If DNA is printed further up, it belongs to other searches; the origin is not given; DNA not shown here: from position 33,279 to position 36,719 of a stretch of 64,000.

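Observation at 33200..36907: Roadblock, then Roadblock/PATAN/coiled-coil giant, then mini-membrane protein: an operon with no partner GTPase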

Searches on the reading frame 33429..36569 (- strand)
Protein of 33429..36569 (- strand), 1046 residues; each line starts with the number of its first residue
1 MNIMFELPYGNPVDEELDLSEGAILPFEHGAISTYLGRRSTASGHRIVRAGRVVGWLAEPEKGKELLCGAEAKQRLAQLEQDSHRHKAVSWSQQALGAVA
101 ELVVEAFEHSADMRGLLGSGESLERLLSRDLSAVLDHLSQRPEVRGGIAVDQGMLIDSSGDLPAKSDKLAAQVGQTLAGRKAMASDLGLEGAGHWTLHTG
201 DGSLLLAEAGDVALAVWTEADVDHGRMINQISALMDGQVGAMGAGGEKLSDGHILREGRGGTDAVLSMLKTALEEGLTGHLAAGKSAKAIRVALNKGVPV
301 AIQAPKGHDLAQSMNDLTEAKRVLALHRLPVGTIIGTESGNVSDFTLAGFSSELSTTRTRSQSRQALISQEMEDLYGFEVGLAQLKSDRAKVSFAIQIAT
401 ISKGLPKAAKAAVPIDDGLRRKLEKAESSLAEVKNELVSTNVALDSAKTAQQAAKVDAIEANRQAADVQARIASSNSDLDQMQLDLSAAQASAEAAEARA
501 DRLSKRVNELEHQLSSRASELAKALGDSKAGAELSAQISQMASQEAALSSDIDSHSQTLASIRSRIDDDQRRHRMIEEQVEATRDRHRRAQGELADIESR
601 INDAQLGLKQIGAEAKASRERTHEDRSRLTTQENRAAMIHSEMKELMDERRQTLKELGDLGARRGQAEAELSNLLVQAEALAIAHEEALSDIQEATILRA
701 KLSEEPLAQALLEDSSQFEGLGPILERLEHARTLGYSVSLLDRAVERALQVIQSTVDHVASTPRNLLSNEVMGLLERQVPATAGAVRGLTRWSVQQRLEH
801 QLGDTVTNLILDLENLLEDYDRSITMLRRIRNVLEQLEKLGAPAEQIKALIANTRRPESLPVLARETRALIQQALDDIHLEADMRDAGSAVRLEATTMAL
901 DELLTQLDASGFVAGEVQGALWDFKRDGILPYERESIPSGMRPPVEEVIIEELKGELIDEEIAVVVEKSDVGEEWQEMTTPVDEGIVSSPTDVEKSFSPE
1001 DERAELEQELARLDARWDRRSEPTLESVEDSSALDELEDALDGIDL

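Call 3: search_protein_families(library=pfam, proteins=[window:33429-36569:-], max_evalue=1)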
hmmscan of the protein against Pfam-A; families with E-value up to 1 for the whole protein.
window:33429-36569:- (1046 aa): 4 families
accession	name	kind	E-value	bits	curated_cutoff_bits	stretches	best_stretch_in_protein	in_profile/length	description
PF23153.1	Aip3p_Bud6_N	-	0.037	14.7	27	0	787-872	16-95/109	Aip3p/Bud6 N-terminal domain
PF01424.28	R3H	-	0.06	13.8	26.8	1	844-888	7-51/60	R3H domain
PF03259.23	Robl_LC7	-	0.31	11.2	23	1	134-216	5-89/91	Roadblock/LC7 domain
PF15750.11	UBZ_FAAP20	-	0.59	10.4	25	0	67-84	6-23/35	Ubiquitin-binding zinc-finger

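Call 8: find_homologous_proteins(query=window:33429-36569:-)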
Query window:33429-36569:- (1046 aa): 451 proteins with E <= 0.001 among 8000 candidates; the best 120 are listed.
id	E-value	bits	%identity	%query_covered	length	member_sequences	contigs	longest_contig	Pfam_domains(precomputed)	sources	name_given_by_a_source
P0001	0.0e+0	1999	91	100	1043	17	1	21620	PF24161.2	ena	-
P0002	0.0e+0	1694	77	100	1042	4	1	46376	-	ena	-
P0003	0.0e+0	1690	76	100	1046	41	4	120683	-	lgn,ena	-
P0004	0.0e+0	1668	75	100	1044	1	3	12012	-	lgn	-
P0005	0.0e+0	1662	75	100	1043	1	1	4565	-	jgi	jgi:predicted regulator of Ras-like GTPase activity (Roadblock/LC7/MglB family)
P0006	0.0e+0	1661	75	100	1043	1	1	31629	-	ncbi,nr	ncbi:MAG: hypothetical protein CMB24_05240 [Euryarchaeota archaeon]|nr:hypothetical protein [Euryarc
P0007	0.0e+0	1661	75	100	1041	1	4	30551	-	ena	-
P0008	0.0e+0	1660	75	100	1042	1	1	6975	-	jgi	-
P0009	0.0e+0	1660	75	100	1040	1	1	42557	-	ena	-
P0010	0.0e+0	1660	75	100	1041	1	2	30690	-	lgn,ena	-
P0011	0.0e+0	1659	75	100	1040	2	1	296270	PF24161.2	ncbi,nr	ncbi:MAG: hypothetical protein QGI21_04180 [Candidatus Poseidoniaceae archaeon]|nr:hypothetical prot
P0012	0.0e+0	1659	75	100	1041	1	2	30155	-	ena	-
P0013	0.0e+0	1659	75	100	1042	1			-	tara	tara:strand:+ start:3449 stop:6577 length:3129 start_codon:yes stop_codon:yes gene_type:complete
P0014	0.0e+0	1659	74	100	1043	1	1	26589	-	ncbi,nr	ncbi:MAG: hypothetical protein DWC02_02520 [Candidatus Poseidoniales archaeon]|nr:MAG: hypothetical 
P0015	0.0e+0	1658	75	100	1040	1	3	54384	-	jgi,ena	-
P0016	0.0e+0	1658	75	100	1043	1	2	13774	-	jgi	jgi:predicted regulator of Ras-like GTPase activity (Roadblock/LC7/MglB family)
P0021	0.0e+0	1657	75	100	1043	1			-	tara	tara:strand:- start:2031 stop:5162 length:3132 start_codon:yes stop_codon:yes gene_type:complete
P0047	0.0e+0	1656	75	100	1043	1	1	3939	-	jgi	jgi:predicted regulator of Ras-like GTPase activity (Roadblock/LC7/MglB family)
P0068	0.0e+0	1649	75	100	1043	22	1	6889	-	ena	-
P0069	0.0e+0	1648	74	100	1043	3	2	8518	-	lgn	-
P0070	0.0e+0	1646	74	100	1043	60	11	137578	-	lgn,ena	-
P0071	0.0e+0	1642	74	100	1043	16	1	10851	-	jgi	jgi:hypothetical protein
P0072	0.0e+0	1637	74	100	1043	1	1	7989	-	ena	-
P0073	0.0e+0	1637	74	100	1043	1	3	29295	-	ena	-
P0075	0.0e+0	1637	74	100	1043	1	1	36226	-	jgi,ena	-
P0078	0.0e+0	1635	74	100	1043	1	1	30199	-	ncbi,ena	-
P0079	0.0e+0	1634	74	100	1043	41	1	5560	-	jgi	-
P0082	0.0e+0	1631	74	100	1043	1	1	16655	-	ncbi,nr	ncbi:MAG: hypothetical protein CMP75_02340 [Flavobacteriales bacterium]|nr:hypothetical protein [Fla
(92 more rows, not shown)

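Call 11: search_protein_families(library=pfam, proteins=[P0001, P0011, P0003], max_evalue=1)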
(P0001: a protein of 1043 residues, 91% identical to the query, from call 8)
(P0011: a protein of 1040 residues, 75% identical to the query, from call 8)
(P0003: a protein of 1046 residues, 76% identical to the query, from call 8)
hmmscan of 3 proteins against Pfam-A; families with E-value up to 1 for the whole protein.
P0001 (1043 aa): 1 family
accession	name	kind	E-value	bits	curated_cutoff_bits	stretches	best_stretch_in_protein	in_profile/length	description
PF08198.17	Thymopoietin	-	0.15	12.2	28.6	1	428-446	13-31/48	Thymopoietin protein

P0011 (1040 aa): 3 families
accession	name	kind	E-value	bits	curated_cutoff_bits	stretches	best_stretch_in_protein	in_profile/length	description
PF24610.1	DUF7623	-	0.0079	16.8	27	1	490-522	26-60/64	Domain of unknown function (DUF7623)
PF05557.18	MAD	-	0.43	9.3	30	1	524-823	46-343/661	Mitotic checkpoint protein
PF20592.3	pAdhesive_10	-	0.77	10.4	27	1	371-475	40-146/167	Putative adhesin domain (group 10)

P0003 (1046 aa): 1 family
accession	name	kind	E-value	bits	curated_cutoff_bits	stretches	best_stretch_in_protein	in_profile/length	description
PF24610.1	DUF7623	-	0.017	15.6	27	1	487-522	23-60/64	Domain of unknown function (DUF7623)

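Call 19: find_encoding_contigs(protein=P0011, flank=10000, max_places=3)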
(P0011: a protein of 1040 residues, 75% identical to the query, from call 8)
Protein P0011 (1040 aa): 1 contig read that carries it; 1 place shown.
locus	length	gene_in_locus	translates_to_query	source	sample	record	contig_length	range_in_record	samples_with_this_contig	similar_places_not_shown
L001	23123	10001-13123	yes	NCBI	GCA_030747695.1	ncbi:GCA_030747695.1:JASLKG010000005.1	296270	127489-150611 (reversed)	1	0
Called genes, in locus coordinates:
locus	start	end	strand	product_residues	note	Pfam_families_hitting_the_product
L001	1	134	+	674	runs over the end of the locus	PF02824:TGS (weak), PF07973:tRNA_SAD, PF00587:tRNA-synt_2b, PF03129:HGTP_anticodon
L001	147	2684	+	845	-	-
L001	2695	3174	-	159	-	PF01948:PyrI, PF02748:PyrI_C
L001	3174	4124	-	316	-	PF02729:OTCace_N, PF00185:OTCace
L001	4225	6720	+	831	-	-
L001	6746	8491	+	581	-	-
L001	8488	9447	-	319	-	PF01171:ATP_bind_3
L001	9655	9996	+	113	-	-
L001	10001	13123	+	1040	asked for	PF24161:CCDC39 (faint)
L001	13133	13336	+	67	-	-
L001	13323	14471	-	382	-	-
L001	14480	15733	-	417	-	PF01882:DUF58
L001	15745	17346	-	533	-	PF14258:DUF4350 (weak)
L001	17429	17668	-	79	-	PF05239:PRC (weak)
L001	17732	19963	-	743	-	PF02359:CDC48_N, PF02933:CDC48_2, PF05496:RuvB_N (weak), PF00004:AAA, PF13191:AAA_16 (weak), PF17862:AAA_lid_3, PF00004:AAA, PF17862:AAA_lid_3, +17 more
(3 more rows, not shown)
